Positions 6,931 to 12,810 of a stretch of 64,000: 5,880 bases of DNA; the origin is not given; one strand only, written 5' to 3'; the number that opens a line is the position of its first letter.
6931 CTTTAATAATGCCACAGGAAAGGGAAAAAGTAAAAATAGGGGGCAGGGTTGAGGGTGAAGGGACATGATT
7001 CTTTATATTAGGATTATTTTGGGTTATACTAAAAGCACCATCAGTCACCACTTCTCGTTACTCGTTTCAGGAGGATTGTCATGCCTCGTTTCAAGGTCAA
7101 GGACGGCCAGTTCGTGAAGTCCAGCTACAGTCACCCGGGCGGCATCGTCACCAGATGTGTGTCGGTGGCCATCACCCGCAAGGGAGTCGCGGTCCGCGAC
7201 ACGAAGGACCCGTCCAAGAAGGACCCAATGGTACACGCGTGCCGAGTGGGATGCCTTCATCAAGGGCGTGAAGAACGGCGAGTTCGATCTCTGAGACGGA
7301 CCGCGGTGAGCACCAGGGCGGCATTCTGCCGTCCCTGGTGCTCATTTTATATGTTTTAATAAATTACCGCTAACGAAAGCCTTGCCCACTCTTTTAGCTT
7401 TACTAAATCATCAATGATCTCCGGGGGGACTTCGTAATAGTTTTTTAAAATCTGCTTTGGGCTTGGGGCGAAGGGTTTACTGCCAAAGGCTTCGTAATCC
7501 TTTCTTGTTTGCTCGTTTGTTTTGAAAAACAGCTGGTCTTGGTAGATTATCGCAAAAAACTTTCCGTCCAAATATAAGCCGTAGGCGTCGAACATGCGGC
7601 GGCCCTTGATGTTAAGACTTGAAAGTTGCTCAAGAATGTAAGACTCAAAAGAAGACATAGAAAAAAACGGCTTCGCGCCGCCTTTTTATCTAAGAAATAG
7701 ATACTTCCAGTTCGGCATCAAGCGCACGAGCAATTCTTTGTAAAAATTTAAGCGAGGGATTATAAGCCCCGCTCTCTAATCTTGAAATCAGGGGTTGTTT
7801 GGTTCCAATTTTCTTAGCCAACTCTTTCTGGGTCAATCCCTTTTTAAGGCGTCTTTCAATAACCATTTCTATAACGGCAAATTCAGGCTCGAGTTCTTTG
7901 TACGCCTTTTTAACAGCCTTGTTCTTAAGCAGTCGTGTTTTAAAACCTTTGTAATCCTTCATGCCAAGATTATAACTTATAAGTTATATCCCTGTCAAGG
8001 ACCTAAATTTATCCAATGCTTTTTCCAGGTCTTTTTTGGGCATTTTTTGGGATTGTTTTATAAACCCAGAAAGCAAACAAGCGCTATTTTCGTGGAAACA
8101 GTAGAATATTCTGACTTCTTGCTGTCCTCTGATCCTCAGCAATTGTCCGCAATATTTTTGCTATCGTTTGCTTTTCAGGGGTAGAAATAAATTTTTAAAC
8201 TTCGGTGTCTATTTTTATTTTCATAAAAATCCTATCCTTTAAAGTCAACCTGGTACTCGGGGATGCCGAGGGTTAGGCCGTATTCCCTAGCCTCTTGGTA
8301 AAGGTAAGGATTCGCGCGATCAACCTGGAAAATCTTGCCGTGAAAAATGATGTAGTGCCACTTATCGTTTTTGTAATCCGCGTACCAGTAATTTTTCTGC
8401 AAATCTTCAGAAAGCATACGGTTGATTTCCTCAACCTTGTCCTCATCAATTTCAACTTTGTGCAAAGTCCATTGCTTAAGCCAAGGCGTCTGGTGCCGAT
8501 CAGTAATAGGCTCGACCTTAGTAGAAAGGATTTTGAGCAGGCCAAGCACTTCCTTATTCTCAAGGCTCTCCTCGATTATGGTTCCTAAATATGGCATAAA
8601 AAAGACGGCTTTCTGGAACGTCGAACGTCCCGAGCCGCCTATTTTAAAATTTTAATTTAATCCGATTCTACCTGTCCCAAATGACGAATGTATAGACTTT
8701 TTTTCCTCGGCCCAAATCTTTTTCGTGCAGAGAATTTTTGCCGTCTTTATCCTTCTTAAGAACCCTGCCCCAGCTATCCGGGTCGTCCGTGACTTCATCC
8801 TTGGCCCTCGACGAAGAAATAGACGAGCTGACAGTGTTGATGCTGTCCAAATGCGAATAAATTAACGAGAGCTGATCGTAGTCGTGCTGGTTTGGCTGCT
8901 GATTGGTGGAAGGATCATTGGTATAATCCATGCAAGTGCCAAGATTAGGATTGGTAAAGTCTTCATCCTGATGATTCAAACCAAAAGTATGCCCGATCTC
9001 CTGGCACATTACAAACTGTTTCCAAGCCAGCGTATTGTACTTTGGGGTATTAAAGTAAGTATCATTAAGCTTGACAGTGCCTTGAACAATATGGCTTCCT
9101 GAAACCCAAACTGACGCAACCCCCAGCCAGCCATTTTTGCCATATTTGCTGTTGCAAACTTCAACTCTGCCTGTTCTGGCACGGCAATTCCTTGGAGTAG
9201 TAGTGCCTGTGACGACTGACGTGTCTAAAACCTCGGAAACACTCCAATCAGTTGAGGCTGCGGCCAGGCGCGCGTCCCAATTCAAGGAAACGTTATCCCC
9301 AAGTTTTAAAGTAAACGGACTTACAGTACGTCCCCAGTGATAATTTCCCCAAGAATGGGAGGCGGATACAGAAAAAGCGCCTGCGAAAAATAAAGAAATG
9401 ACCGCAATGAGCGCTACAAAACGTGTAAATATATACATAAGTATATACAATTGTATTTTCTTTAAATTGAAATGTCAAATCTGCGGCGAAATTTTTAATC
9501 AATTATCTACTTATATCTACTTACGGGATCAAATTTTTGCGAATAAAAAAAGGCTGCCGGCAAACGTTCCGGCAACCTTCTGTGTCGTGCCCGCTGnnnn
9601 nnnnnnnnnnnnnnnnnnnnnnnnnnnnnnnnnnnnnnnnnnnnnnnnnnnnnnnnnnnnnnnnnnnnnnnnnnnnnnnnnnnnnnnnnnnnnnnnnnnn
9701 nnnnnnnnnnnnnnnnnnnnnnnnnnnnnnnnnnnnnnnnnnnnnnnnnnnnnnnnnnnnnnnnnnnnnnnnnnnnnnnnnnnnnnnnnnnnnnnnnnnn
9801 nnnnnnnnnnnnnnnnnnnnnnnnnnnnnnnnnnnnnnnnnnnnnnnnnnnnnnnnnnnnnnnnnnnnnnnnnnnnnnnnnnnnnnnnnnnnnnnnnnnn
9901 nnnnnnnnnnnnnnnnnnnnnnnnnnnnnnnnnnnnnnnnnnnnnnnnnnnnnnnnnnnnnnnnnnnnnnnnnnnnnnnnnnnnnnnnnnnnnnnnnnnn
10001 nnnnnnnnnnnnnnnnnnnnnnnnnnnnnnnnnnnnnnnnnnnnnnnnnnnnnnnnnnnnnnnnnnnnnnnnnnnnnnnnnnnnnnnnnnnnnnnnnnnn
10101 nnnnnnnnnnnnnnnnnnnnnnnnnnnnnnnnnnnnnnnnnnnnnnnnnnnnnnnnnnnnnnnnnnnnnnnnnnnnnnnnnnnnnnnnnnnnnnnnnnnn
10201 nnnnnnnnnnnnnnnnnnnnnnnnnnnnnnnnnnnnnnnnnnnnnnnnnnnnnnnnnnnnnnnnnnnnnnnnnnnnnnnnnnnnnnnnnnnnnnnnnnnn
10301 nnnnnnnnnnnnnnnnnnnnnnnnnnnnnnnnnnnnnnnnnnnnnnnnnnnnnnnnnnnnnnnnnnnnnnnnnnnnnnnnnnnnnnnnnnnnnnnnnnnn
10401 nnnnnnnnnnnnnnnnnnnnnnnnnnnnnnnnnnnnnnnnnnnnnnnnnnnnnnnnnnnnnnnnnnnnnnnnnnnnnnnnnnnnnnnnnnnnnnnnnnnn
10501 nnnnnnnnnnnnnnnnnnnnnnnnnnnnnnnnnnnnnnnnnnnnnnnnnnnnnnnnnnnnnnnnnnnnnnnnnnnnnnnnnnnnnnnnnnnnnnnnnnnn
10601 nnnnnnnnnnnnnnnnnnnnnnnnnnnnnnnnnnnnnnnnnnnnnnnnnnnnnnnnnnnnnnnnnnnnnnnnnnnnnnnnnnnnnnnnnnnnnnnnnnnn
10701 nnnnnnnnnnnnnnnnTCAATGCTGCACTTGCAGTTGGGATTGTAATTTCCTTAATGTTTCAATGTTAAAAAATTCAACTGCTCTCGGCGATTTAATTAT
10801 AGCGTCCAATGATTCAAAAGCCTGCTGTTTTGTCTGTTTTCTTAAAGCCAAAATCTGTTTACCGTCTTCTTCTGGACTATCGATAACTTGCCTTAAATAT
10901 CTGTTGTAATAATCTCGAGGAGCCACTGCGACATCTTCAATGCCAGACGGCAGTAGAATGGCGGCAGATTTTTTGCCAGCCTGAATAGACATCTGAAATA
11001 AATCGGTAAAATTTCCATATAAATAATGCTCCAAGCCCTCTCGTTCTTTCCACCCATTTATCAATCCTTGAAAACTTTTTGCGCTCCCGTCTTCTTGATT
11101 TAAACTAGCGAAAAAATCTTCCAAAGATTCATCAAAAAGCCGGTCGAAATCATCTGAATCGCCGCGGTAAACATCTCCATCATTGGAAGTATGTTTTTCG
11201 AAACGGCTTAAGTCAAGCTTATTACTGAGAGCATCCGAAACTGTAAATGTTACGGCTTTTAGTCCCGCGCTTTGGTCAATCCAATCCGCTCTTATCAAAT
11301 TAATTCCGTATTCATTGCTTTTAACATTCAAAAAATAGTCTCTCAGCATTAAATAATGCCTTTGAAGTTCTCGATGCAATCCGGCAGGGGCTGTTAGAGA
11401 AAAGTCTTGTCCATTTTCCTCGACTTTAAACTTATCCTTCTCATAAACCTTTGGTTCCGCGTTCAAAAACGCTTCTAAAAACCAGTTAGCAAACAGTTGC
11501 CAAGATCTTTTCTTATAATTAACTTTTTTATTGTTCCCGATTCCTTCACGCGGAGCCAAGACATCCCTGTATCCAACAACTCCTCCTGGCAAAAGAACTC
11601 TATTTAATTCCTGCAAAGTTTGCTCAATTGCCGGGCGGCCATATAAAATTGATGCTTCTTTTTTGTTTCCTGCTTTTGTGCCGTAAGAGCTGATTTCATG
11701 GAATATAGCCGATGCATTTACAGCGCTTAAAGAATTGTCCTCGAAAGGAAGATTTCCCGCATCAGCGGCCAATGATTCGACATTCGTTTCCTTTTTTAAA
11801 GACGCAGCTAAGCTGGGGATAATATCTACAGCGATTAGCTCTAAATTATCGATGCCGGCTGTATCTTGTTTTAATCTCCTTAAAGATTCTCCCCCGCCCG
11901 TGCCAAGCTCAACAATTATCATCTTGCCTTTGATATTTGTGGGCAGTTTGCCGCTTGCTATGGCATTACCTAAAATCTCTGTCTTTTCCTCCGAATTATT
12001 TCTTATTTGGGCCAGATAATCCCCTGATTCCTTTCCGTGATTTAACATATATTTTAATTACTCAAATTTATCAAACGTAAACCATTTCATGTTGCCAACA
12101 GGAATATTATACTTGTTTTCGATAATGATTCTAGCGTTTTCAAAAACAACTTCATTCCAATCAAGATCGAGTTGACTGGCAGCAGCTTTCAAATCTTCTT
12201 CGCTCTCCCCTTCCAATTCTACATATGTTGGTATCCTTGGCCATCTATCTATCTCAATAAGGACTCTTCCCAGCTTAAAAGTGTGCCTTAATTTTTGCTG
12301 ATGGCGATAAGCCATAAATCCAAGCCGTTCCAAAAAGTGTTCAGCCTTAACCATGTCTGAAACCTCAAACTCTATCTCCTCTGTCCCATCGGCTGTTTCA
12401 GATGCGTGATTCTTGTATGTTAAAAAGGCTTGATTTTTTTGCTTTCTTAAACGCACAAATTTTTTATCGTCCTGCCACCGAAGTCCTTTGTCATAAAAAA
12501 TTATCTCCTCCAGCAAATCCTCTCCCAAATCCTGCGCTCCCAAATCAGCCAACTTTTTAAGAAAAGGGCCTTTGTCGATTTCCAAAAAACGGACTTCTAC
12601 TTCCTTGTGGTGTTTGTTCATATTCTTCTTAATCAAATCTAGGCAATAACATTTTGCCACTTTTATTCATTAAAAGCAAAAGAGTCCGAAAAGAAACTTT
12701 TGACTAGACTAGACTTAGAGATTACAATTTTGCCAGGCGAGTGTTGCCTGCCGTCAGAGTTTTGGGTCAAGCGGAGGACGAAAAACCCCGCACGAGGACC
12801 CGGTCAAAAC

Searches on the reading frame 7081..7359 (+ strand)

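Call 33: search_protein_families(library=pfam, proteins=[window:7081-7359:+], max_evalue=0.001)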
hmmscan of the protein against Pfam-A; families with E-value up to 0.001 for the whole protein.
window:7081-7359:+ (92 aa): 1 family
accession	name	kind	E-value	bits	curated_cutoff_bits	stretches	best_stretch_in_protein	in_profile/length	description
PF04149.17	DUF397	-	1.8e-06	28.5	24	1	11-45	3-36/55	Domain of unknown function (DUF397)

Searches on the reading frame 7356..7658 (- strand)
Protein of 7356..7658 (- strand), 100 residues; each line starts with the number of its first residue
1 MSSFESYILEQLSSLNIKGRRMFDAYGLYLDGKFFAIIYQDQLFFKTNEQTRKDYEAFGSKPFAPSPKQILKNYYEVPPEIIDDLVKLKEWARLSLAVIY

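Call 6: search_protein_families(library=pfam, proteins=[window:7356-7658:-], max_evalue=0.01)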
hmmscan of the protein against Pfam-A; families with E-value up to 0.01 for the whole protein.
window:7356-7658:- (100 aa): 1 family
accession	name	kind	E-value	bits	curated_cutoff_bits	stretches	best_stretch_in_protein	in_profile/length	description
PF04993.18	TfoX_N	-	1.4e-24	86.5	30.1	1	16-97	8-89/91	TfoX N-terminal domain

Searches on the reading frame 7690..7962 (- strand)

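Call 6: search_protein_families(library=pfam, proteins=[window:7690-7962:-], max_evalue=0.01)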
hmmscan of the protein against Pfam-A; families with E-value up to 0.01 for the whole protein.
window:7690-7962:- (90 aa): 8 families
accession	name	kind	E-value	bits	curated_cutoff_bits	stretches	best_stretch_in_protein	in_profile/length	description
PF01381.28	HTH_3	-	2.1e-16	60.2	23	1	36-85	3-52/55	Helix-turn-helix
PF13560.12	HTH_31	-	3.6e-10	40.4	27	1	37-84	9-57/64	Helix-turn-helix domain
PF13744.12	HTH_37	-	9.5e-07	29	27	1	30-90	19-80/80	Helix-turn-helix domain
PF13443.12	HTH_26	-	8.8e-06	26.3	22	1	40-84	8-53/63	Cro/C1-type HTH DNA-binding domain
PF12844.13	HTH_19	-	9.4e-06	25.9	30.2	1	38-82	8-52/64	Helix-turn-helix domain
PF13413.12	HTH_25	-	0.0008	19.6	24.6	1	36-68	4-36/62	Helix-turn-helix domain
PF04545.22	Sigma70_r4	-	0.0044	16.9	24.1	1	33-66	11-44/50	Sigma-70, region 4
PF22495.2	HTH_92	-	0.0084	15.8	27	0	36-67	2-33/45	RsaL-like HTH domain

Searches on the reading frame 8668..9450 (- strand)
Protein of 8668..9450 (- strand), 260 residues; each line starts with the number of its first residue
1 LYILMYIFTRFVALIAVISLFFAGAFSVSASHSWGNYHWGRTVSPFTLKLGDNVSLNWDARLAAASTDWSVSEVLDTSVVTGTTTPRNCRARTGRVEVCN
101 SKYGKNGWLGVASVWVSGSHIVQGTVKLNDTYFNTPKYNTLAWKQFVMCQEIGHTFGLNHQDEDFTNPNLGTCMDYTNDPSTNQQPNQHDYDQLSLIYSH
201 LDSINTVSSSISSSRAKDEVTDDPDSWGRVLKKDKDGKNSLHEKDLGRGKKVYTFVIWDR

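Call 33: search_protein_families(library=pfam, proteins=[window:8668-9450:-], max_evalue=0.001)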
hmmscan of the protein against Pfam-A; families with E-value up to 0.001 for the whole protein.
window:8668-9450:- (260 aa): 1 family
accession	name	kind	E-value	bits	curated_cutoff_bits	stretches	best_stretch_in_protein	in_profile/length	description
PF13688.12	Reprolysin_5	-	0.00011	22.9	27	1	105-177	104-173/196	Metallo-peptidase family M12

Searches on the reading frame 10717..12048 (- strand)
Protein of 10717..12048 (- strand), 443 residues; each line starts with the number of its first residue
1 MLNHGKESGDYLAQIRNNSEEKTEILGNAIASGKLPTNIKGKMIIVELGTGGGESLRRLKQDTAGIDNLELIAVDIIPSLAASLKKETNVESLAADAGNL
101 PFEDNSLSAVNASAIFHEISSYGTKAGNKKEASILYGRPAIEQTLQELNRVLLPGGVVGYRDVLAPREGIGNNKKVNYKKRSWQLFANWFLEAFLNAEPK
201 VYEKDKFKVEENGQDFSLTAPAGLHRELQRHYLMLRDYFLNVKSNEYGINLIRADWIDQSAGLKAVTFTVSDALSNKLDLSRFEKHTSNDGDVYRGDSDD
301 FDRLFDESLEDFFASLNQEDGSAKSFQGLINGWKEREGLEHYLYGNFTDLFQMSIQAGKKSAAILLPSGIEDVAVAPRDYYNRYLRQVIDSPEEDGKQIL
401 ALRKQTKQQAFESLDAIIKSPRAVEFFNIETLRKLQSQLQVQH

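Call 29: search_protein_families(library=ncbifam, proteins=[window:10717-12048:-], max_evalue=0.00001)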
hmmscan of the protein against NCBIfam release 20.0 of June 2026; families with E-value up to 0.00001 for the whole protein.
window:10717-12048:- (443 aa): 3 families
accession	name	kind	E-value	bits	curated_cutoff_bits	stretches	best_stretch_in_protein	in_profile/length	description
NF045667.1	MTase_DVU1556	equivalog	1.1e-09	38.1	155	0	40-112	21-90/213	DVU_1556 family methyltransferase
NF005379.0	PRK06922.1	equivalog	4.7e-06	25.3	602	1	38-164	416-539/677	class I SAM-dependent methyltransferase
TIGR01934.1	MenG_MenH_UbiE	subfamily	6.8e-06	25.5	158.35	0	45-112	43-112/223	ubiquinone/menaquinone biosynthesis methyltransferase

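Call 33: search_protein_families(library=pfam, proteins=[window:10717-12048:-], max_evalue=0.001)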
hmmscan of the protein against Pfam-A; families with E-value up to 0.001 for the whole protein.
window:10717-12048:- (443 aa): 3 families
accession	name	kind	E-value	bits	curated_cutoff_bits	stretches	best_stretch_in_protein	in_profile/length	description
PF08241.18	Methyltransf_11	-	1.8e-09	38.5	21.2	1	47-158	2-93/95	Methyltransferase domain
PF13649.12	Methyltransf_25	-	4.2e-09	37.4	27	1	45-156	1-97/97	Methyltransferase domain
PF13847.12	Methyltransf_31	-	0.00023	21.3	27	0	40-168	2-117/145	Methyltransferase domain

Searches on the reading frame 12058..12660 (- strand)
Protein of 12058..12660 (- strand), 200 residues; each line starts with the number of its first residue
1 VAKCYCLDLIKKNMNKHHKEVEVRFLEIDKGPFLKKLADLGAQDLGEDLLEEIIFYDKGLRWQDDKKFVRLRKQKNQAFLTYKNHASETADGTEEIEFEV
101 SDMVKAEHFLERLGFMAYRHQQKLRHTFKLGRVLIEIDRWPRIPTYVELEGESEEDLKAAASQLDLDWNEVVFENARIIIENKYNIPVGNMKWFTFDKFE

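Call 65: search_protein_families(library=pfam, proteins=[window:12058-12660:-], max_evalue=0.0001)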
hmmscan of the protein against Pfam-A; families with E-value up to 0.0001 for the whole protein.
window:12058-12660:- (200 aa): 1 family
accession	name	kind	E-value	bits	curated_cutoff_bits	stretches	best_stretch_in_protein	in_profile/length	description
PF01928.26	CYTH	-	1.1e-14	55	23.2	1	19-163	2-159/179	CYTH domain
